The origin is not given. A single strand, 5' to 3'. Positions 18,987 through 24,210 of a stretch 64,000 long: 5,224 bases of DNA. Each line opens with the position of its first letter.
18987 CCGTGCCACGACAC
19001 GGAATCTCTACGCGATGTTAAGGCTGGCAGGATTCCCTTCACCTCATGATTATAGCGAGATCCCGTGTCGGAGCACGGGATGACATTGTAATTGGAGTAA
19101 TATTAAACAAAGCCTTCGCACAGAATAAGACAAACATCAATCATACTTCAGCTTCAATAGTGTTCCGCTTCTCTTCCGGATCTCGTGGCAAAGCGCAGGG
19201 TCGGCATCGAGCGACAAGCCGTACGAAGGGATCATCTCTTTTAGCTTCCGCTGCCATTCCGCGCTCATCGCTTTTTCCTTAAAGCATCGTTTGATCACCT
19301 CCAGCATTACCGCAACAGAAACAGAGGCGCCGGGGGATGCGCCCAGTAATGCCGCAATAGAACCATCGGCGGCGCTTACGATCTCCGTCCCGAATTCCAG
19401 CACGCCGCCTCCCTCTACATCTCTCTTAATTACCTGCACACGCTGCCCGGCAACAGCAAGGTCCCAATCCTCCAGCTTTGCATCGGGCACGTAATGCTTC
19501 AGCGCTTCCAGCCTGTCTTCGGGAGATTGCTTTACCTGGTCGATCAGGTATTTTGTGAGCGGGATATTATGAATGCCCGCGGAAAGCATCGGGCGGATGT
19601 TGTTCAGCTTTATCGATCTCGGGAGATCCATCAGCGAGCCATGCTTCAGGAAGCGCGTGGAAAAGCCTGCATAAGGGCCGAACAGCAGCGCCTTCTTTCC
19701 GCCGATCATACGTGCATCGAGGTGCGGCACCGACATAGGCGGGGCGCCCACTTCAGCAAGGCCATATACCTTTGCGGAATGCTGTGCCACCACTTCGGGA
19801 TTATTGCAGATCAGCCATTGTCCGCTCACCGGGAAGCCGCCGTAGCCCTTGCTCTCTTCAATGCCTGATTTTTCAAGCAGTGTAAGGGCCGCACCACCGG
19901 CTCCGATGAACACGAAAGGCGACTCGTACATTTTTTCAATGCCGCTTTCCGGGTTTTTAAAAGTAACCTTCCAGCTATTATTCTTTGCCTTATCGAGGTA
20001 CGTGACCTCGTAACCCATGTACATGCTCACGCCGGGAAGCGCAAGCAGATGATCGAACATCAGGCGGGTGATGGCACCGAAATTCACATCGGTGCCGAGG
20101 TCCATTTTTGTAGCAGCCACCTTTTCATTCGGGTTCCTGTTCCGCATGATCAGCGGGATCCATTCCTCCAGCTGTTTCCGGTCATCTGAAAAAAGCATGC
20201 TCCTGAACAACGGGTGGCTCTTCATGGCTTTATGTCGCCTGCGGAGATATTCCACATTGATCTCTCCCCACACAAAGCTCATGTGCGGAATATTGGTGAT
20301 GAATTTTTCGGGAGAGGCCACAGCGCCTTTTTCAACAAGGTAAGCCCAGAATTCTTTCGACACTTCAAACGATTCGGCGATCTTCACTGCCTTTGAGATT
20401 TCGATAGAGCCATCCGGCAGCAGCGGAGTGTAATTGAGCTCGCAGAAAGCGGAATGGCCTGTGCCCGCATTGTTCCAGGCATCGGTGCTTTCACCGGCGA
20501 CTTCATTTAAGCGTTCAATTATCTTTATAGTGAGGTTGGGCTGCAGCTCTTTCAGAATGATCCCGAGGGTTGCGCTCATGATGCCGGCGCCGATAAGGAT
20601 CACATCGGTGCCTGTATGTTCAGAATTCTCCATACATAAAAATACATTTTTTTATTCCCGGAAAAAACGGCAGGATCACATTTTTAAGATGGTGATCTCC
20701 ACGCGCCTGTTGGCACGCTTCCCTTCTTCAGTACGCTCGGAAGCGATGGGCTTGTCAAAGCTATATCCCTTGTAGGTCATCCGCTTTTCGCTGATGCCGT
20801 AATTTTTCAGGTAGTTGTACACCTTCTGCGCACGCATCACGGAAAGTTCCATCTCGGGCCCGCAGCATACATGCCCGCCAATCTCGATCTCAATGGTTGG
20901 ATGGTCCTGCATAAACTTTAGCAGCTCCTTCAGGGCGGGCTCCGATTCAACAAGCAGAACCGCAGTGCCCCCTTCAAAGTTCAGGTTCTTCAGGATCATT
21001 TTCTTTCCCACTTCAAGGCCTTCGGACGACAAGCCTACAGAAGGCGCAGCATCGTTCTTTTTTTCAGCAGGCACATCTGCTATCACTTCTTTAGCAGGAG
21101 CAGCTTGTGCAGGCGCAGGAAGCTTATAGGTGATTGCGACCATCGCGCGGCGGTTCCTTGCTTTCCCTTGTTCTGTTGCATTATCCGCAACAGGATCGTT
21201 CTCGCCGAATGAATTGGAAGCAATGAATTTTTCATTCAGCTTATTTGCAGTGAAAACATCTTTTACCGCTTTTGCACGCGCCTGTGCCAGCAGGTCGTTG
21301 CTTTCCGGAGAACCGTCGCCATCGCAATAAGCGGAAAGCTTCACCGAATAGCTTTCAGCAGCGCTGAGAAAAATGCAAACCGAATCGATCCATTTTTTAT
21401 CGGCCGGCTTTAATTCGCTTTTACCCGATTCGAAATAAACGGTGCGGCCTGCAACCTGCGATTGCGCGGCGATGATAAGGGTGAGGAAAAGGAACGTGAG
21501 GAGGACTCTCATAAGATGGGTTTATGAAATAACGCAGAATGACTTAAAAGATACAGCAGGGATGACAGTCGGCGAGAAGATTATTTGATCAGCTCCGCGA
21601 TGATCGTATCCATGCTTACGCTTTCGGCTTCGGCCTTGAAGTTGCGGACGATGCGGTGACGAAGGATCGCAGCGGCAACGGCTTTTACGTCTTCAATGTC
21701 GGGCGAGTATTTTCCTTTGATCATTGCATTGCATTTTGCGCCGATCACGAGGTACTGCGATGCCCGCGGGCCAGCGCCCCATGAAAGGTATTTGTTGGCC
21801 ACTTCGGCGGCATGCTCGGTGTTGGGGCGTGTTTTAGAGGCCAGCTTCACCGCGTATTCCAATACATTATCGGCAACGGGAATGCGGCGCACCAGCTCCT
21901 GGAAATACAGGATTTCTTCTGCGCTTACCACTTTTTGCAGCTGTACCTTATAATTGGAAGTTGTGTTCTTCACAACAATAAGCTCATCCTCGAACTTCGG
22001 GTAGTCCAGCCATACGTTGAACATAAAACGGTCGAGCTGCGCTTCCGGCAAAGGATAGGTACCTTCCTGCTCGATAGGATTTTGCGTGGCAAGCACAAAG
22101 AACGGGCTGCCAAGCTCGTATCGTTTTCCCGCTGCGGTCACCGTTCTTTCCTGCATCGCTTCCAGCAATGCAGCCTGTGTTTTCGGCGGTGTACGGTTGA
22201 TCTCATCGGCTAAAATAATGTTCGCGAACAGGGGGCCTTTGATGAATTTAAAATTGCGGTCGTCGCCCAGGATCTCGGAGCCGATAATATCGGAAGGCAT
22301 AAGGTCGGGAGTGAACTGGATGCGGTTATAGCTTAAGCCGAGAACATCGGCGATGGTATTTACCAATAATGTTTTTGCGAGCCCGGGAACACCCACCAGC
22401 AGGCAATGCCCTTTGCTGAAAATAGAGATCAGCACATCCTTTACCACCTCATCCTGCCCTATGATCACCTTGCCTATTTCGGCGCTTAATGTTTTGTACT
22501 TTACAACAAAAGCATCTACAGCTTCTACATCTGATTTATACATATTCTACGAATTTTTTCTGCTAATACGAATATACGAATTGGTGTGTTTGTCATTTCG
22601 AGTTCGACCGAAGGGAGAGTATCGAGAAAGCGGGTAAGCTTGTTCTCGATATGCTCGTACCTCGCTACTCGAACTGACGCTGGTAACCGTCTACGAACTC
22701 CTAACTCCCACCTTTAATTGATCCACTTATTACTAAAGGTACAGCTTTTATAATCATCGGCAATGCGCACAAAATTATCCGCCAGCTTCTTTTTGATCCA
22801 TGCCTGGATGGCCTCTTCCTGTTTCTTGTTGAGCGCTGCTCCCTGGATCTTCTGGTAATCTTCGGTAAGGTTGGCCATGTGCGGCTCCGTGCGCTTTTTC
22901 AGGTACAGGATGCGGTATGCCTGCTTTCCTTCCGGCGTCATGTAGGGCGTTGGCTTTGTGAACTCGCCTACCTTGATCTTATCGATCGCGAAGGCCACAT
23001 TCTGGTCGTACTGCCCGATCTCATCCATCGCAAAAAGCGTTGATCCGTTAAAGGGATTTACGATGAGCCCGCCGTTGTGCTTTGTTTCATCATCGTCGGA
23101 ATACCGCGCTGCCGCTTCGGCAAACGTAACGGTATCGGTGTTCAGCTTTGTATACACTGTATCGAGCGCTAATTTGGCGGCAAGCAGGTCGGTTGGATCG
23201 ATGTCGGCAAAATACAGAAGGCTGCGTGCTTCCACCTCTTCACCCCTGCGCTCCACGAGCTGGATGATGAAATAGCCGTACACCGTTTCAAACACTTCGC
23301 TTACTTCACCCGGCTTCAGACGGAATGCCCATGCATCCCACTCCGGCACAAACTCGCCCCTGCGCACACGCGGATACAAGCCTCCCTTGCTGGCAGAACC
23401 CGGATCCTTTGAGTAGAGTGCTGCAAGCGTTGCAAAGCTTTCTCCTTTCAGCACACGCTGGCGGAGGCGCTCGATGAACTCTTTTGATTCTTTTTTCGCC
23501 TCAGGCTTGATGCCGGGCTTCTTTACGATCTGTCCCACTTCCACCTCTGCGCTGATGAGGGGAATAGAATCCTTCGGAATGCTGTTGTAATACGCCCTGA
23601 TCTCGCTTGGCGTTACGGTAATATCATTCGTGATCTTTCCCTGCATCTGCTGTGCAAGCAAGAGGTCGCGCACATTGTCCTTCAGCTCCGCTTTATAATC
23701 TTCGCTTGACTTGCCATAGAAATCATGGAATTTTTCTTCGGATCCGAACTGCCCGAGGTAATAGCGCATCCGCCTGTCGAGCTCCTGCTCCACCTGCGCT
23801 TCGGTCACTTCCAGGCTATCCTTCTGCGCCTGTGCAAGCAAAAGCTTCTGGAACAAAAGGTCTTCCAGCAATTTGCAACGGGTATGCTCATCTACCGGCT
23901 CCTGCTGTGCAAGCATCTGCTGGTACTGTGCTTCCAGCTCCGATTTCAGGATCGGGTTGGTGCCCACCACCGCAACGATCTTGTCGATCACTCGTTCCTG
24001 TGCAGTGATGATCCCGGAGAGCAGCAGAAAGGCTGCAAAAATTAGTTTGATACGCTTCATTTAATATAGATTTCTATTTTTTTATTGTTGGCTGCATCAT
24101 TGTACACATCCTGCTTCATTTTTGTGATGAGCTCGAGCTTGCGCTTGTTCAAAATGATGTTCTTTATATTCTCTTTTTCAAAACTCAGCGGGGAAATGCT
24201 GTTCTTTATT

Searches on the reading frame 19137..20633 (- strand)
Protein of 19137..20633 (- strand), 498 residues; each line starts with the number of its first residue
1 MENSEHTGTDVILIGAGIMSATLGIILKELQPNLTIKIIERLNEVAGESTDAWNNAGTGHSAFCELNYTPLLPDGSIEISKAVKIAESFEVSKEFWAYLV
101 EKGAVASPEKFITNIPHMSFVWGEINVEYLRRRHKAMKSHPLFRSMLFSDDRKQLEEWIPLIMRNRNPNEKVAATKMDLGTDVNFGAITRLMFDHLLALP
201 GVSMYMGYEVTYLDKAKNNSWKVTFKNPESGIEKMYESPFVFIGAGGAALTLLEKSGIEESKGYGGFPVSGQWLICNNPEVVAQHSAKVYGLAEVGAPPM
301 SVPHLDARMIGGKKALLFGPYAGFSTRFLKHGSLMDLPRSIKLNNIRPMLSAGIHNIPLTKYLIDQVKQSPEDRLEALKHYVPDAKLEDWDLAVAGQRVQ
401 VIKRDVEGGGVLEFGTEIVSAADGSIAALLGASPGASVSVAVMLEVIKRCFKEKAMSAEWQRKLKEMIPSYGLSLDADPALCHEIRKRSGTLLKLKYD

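Call 75: search_protein_families(library=pfam, proteins=[window:19137-20633:-], max_evalue=0.00001)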
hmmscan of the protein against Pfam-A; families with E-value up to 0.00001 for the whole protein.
window:19137-20633:- (498 aa): 1 family
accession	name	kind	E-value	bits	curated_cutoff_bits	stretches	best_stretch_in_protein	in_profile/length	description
PF06039.21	Mqo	-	3.7e-234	778.2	27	1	9-495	3-489/489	Malate:quinone oxidoreductase (Mqo)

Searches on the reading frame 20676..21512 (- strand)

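Call 46: search_protein_families(library=pfam, proteins=[window:20676-21512:-], max_evalue=0.001)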
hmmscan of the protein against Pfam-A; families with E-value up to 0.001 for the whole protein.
window:20676-21512:- (278 aa): 2 families
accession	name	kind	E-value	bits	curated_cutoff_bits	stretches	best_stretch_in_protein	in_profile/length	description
PF00691.25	OmpA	-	1.4e-31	109.1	27.2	2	26-121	1-98/98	OmpA family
PF05359.17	DUF748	-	9.2e-05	21.1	50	0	173-241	877-943/1037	Domain of Unknown Function (DUF748)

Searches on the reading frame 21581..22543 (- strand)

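Call 46: search_protein_families(library=pfam, proteins=[window:21581-22543:-], max_evalue=0.001)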
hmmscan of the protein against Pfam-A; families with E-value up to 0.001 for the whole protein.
window:21581-22543:- (320 aa): 8 families
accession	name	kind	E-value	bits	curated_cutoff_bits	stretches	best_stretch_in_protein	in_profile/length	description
PF07726.17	AAA_3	-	1.3e-61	206.7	27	1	46-175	1-131/131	ATPase family associated with various cellular activities (AAA)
PF07728.20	AAA_5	-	6.8e-15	55.7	22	1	46-173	1-139/139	AAA domain (dynein-related subfamily)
PF17863.7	AAA_lid_2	-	1.7e-11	44.1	22.7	1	246-317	2-73/74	AAA lid domain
PF20030.5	bpMoxR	-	7.5e-09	35.4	27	1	19-183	6-170/205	MoxR domain in the MoxR-vWA-beta-propeller ternary systems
PF00004.35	AAA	-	4.5e-05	24.3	21.2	1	47-157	1-111/131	ATPase family associated with various cellular activities (AAA)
PF00493.29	MCM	-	0.00011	21.8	23.3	0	109-158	124-175/224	MCM P-loop domain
PF00158.32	Sigma54_activat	-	0.00052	20.2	20.2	0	109-155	96-143/168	Sigma-54 interaction domain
PF05496.18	RuvB_N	-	0.00092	19.4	27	0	44-133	33-111/159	Holliday junction DNA helicase RuvB P-loop domain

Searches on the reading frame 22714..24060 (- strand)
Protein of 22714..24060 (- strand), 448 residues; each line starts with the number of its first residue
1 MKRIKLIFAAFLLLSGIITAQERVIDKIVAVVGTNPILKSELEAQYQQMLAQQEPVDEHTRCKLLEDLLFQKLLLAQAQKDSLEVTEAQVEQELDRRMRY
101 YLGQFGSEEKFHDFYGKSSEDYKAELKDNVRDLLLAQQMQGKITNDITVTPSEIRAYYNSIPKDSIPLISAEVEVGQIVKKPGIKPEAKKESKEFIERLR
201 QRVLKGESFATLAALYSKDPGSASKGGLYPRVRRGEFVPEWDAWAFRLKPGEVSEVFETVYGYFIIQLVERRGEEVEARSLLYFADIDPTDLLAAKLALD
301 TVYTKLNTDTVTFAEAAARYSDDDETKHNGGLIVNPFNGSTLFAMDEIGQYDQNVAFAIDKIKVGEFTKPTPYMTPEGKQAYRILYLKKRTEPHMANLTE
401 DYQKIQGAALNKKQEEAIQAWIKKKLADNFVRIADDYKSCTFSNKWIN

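Call 46: search_protein_families(library=pfam, proteins=[window:22714-24060:-], max_evalue=0.001)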
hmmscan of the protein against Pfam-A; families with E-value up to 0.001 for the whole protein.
window:22714-24060:- (448 aa): 6 families
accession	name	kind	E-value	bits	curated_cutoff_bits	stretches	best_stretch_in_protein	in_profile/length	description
PF00639.27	Rotamase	-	2.3e-28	99.4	21.7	2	186-268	12-95/97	PPIC-type PPIASE domain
PF13616.12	Rotamase_3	-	3.7e-27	95.6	22.5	2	177-271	20-115/116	PPIC-type PPIASE domain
PF13145.12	Rotamase_2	-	2.1e-11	45.1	27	1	149-275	1-112/121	PPIC-type PPIASE domain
PF13624.11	SurA_N_3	-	4.4e-08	33.6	27.2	1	6-139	20-161/162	SurA-like N-terminal domain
PF09312.16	SurA_N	-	8.8e-07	29.5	30.8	1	25-96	1-78/118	SurA N-terminal domain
PF13623.11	SurA_N_2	-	0.00017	22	28.5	1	5-100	17-124/145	SurA-like N-terminal domain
